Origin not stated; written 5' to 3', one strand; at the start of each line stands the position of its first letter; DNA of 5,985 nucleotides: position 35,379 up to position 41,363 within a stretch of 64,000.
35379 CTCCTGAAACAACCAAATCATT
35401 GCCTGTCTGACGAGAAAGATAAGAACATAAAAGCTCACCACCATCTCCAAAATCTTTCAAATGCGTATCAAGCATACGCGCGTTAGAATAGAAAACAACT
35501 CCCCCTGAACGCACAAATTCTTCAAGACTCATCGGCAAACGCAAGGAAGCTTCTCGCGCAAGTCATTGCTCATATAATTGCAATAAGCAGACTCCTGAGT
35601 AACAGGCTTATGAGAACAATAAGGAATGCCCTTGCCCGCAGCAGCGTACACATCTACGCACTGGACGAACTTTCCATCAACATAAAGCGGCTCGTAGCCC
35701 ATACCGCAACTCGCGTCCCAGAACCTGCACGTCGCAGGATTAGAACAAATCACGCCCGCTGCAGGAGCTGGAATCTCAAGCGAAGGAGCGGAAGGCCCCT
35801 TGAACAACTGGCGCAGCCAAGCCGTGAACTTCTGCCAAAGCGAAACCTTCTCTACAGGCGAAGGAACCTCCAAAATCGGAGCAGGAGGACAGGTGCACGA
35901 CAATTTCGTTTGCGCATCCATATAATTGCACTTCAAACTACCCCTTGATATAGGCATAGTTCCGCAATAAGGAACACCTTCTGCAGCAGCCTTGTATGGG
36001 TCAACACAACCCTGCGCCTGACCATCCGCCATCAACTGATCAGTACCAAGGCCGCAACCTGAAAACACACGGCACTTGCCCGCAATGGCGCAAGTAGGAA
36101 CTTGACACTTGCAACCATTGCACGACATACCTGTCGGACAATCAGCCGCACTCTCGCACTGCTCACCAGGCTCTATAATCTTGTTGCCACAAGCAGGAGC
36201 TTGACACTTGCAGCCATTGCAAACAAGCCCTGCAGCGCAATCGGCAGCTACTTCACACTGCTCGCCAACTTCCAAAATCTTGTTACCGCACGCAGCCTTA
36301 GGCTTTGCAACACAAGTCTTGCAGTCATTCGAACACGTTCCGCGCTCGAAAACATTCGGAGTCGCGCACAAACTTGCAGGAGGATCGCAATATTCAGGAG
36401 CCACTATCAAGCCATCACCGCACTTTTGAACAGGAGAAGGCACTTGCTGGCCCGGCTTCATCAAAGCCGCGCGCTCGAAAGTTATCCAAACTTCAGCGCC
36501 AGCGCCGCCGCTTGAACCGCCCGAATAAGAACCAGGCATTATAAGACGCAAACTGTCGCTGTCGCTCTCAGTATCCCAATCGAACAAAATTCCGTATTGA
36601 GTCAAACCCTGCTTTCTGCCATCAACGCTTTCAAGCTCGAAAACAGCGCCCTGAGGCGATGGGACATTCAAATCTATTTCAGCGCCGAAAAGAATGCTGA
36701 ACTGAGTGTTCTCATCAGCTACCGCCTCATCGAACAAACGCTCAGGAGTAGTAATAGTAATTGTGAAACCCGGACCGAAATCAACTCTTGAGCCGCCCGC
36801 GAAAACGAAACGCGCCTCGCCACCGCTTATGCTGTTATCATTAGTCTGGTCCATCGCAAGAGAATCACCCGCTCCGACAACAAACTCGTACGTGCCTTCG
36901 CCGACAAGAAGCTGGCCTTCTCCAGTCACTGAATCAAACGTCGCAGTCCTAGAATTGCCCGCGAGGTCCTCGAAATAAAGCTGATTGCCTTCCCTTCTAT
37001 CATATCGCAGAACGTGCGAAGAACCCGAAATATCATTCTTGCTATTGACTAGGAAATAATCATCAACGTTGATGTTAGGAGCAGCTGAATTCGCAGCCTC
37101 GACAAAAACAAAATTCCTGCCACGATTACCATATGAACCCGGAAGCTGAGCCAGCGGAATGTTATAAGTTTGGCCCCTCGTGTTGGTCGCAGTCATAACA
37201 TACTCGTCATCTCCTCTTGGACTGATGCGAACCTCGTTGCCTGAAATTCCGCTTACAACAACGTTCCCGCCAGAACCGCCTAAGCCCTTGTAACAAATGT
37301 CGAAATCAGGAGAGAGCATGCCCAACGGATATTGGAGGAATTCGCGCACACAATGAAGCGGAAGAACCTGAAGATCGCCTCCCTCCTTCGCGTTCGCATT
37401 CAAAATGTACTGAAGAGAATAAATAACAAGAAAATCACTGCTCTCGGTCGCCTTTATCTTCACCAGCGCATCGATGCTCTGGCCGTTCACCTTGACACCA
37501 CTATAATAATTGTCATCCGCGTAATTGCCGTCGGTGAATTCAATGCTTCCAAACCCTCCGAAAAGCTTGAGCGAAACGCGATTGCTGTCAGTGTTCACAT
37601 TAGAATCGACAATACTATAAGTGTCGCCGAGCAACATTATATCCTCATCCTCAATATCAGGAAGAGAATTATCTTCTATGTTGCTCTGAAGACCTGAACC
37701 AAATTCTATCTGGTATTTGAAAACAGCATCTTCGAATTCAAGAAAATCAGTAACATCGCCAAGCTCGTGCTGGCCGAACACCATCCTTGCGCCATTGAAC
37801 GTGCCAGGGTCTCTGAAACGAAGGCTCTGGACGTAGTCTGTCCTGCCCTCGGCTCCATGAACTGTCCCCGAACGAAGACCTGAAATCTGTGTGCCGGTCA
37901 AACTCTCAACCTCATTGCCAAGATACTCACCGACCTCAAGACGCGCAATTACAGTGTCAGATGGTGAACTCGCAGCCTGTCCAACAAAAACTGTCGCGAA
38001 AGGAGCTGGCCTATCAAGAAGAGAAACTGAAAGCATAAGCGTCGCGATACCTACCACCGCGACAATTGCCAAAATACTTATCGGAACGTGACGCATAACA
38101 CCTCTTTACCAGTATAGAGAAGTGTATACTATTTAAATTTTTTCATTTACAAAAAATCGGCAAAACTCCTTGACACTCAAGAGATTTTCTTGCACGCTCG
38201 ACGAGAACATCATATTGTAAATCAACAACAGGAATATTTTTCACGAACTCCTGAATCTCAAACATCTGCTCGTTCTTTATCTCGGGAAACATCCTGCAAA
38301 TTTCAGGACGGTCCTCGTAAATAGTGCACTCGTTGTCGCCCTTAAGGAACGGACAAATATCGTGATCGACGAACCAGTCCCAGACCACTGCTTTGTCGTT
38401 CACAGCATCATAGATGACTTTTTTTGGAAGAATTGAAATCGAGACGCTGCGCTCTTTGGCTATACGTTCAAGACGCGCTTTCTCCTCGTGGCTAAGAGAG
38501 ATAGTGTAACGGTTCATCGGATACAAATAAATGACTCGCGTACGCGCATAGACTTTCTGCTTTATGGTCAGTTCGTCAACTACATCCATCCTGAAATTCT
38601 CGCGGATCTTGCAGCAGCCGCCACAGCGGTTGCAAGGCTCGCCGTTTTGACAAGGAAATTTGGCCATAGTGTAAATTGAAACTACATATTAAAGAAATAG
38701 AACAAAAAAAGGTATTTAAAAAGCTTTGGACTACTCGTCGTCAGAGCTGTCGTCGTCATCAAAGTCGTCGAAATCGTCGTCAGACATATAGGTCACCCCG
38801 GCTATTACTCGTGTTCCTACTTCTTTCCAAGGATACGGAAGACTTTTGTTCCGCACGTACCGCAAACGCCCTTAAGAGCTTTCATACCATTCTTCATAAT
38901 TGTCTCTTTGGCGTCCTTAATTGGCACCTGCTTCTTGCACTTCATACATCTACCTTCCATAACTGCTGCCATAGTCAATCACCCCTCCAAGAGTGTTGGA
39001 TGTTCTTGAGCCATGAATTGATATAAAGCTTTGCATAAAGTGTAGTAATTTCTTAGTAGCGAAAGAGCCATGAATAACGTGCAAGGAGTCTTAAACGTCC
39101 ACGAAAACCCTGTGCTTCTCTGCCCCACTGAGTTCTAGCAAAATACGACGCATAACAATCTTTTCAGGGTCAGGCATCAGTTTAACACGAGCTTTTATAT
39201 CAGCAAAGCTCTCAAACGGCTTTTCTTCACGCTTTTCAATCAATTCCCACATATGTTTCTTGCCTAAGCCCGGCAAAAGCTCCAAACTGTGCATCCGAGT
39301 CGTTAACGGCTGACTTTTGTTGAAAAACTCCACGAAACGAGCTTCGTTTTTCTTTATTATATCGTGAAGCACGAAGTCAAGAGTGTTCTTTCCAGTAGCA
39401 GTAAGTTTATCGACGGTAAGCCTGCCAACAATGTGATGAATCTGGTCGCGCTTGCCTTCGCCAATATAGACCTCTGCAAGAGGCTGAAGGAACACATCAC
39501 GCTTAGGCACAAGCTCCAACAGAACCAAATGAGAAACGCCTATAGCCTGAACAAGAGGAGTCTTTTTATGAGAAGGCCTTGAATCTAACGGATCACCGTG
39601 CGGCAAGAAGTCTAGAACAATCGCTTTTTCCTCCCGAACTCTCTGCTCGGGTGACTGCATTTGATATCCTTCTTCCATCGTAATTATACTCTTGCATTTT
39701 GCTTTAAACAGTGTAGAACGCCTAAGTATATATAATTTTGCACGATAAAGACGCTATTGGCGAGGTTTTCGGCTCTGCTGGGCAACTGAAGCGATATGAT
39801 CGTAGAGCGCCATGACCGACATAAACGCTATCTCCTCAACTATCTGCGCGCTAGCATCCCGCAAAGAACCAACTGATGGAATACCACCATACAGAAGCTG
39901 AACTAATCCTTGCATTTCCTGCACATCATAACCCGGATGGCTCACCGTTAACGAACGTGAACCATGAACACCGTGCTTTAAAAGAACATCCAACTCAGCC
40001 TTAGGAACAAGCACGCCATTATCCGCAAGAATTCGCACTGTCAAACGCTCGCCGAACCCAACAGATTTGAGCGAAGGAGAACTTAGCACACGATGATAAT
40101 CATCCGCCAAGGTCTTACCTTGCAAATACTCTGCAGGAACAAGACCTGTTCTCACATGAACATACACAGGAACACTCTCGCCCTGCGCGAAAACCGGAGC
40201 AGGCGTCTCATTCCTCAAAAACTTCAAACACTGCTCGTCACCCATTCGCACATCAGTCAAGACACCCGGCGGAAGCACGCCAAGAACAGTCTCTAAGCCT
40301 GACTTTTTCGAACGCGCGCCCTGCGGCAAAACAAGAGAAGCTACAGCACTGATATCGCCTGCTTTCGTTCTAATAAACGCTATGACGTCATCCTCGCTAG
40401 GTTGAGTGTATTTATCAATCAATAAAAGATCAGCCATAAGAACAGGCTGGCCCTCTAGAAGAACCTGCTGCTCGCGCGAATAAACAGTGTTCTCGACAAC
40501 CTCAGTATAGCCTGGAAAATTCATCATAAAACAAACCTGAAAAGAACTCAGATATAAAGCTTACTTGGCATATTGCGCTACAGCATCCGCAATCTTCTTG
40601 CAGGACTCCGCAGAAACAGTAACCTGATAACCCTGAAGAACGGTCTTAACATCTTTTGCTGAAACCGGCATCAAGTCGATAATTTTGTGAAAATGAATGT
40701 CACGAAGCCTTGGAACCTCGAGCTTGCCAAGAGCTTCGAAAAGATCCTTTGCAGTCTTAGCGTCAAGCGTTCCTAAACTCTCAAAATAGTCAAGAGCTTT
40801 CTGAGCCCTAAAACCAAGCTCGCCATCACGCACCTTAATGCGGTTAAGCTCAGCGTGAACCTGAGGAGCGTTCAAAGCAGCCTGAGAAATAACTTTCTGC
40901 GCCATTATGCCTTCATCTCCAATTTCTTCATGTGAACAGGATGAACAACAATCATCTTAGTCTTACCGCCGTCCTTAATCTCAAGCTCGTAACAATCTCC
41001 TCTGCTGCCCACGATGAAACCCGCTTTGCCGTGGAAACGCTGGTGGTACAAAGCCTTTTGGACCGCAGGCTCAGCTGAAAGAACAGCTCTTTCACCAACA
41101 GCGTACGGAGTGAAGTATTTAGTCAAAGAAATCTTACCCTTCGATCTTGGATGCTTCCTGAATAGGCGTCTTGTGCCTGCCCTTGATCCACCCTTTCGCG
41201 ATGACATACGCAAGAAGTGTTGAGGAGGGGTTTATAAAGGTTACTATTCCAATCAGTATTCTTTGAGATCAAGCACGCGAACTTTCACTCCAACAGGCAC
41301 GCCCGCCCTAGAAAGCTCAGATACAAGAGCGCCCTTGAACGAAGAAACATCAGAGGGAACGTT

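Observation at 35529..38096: An 855-aa surface protein has tandem Cys-rich repeats encoded by ~96-nt nucleotide repeats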

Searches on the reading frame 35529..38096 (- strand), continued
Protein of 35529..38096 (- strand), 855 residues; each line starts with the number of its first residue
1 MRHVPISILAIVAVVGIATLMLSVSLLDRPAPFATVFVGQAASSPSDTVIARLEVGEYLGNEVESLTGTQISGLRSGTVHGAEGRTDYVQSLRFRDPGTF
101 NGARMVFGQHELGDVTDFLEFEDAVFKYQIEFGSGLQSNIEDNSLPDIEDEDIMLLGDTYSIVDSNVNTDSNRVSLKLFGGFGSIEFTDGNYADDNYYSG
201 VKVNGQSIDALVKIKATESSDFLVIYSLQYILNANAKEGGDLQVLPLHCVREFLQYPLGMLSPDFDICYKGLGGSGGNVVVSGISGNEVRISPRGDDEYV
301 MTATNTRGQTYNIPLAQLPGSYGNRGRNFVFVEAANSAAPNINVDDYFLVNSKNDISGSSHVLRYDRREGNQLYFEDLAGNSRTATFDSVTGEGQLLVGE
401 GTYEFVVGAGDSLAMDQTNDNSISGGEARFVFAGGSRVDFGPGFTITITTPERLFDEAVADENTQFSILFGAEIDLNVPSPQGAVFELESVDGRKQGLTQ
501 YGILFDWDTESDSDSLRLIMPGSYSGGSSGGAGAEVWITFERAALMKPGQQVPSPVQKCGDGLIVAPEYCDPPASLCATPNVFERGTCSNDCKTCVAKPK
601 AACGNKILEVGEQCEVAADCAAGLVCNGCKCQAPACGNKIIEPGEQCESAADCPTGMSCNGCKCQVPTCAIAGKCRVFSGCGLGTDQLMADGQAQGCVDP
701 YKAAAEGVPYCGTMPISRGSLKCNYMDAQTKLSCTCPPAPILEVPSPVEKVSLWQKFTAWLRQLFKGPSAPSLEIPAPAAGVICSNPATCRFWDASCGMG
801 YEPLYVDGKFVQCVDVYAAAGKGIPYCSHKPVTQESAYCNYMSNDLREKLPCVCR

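Call 54: search_protein_representatives(alignment_id=A2)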
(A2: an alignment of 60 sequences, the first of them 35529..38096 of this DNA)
Query: 60 sequences, 703 profile positions. Proteins with E-value up to 0.001 (for the whole library): 1415; up to 1e-10: 743; up to 1e-30: 314. The best 150 are listed.
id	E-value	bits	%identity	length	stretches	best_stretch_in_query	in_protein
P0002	0.0e+00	1123.6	-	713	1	1-674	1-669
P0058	3.8e-227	772.2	-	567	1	1-602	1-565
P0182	7.0e-212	721.7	-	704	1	2-702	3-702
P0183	3.0e-180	617.1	-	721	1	3-701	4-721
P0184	7.1e-177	606.0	-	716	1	1-701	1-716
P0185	2.3e-145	501.8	-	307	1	402-702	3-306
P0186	8.1e-138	476.9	-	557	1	7-555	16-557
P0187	2.1e-128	445.8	-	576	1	18-555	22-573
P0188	4.1e-123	428.3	-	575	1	7-556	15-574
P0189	2.3e-122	425.8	-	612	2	8-291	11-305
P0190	2.8e-121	422.2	-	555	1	6-556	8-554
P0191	8.2e-121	420.7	-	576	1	3-553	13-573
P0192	1.6e-118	413.1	-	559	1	21-559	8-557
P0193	4.9e-118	411.5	-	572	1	7-555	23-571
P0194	1.0e-116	407.1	-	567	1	13-554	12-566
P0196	2.4e-116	405.9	-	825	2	176-609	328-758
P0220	4.7e-92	325.6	-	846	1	33-611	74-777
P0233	1.6e-87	310.6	-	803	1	46-701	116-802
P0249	2.6e-82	293.4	-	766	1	49-674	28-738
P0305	2.2e-68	247.4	-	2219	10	604-675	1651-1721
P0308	3.3e-67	243.5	-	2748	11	606-675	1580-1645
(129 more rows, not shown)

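Call 60: search_protein_families(library=pfam, proteins=[P0305, P0308, P0249, P0233, P0186, P0220, P0196], max_evalue=0.01)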
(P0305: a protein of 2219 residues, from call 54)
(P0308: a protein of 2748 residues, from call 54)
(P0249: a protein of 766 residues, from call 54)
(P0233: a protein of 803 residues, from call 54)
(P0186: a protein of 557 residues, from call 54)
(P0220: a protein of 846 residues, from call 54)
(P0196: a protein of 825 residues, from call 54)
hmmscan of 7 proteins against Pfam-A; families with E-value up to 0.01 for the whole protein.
P0305 (2219 aa): 0 families

P0308 (2748 aa): 10 families
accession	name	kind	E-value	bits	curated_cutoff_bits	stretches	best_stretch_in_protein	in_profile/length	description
PF17210.9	SdrD_B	-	1.7e-71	238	29.7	9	1654-1702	6-54/112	SdrD B-like domain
PF13620.12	CarboxypepD_reg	-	2.3e-26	92.4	32.3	0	1668-1703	10-45/82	Carboxypeptidase regulatory-like domain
PF11974.14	bMG3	-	3.5e-14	53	34.9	0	1672-1702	28-58/103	Bacterial alpha-2-macroglobulin MG3 domain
PF00526.23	Dicty_CTDC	-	1.3e-12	47.7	27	2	438-461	1-24/24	Dictyostelium (slime mold) repeat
PF13948.11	DUF4215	-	1.1e-09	38.8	27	0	1580-1608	19-47/47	Domain of unknown function (DUF4215)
PF22902.2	NOMO1-like_9th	-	5.2e-07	29.8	27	0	1972-2013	10-52/75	BOS complex subunit NOMO1-like, beta sandwich domain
PF18962.6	Por_Secre_tail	-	2.4e-05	25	27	1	2671-2744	3-73/75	Secretion system C-terminal sorting domain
PF00404.24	Dockerin_1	-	8.4e-05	23.1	22.9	1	2502-2550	2-53/57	Dockerin type I domain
PF17936.7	Big_6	-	0.00011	22.8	27.6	0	1976-2001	23-48/83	Bacterial Ig domain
PF13860.13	FlgD_ig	-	0.0065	16.9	27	0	2679-2735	13-75/79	FlgD Ig-like domain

P0249 (766 aa): 0 families

P0233 (803 aa): 0 families

P0186 (557 aa): 0 families

P0220 (846 aa): 1 family
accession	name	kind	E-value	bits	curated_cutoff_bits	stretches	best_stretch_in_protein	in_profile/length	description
PF05124.17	S_layer_C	-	9.2e-13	48.6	23.9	2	689-815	83-175/177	S-layer like family, outer domain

P0196 (825 aa): 1 family
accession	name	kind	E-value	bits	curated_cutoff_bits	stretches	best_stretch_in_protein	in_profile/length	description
PF05124.17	S_layer_C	-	5.9e-13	49.3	23.9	2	538-799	83-176/177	S-layer like family, outer domain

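Call 77: find_encoding_contigs(protein=window:35529-38096:-, flank=1000, max_places=10)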
Protein window:35529-38096:- (855 aa): 11 contigs read that carry it; 2 places shown.
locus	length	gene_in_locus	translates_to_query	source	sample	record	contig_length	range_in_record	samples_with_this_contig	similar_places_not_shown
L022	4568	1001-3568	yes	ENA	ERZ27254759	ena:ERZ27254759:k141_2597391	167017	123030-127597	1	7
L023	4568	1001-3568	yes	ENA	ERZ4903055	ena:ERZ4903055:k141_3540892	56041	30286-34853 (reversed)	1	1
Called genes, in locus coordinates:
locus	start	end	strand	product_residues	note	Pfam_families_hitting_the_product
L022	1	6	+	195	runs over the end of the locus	PF04919:DUF655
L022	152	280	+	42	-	PF18930:DUF5679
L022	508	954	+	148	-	PF03692:CxxCxxCC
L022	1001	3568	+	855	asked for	-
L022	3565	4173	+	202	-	-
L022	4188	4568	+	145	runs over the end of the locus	-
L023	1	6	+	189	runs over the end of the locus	PF04919:DUF655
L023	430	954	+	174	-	PF03692:CxxCxxCC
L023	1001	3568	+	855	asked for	-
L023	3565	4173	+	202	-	-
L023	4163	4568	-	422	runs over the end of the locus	PF00009:GTP_EFTU, PF09173:eIF2_C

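Call 84: search_protein_families(library=ncbifam, proteins=[P0061], max_evalue=0.01)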
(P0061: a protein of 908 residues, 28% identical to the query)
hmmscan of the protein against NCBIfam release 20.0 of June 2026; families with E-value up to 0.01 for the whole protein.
P0061 (908 aa): 0 families

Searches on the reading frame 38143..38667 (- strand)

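Call 37: search_protein_families(library=pfam, proteins=[window:38143-38667:-], max_evalue=0.001)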
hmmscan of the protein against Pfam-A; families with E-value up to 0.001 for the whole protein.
window:38143-38667:- (174 aa): 1 family
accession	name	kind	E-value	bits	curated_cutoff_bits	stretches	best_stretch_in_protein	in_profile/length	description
PF03692.20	CxxCxxCC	-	6.9e-11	43.1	23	1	11-135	1-77/85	Putative zinc- or iron-chelating domain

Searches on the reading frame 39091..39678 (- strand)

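Call 37: search_protein_families(library=pfam, proteins=[window:39091-39678:-], max_evalue=0.001)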
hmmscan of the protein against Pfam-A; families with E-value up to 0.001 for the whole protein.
window:39091-39678:- (195 aa): 1 family
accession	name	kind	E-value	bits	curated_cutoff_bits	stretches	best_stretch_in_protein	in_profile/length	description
PF04919.18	DUF655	-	6.4e-64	215.7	22.2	1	16-193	2-180/181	Protein of unknown function (DUF655)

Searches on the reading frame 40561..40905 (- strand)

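Call 37: search_protein_families(library=pfam, proteins=[window:40561-40905:-], max_evalue=0.001)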
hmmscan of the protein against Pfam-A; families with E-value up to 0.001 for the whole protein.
window:40561-40905:- (114 aa): 1 family
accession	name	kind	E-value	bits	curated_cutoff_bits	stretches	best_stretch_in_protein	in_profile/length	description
PF03874.21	RNA_pol_Rpb4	-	9.3e-06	26.4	25.6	1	28-112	33-115/116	RNA polymerase Rpb4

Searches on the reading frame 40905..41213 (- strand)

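Call 37: search_protein_families(library=pfam, proteins=[window:40905-41213:-], max_evalue=0.001)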
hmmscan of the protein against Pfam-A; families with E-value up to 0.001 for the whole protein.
window:40905-41213:- (102 aa): 1 family
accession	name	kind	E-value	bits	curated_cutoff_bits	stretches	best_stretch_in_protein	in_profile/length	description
PF01157.24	Ribosomal_L21e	-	1.4e-25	89.4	27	1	6-99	3-100/101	Ribosomal protein L21e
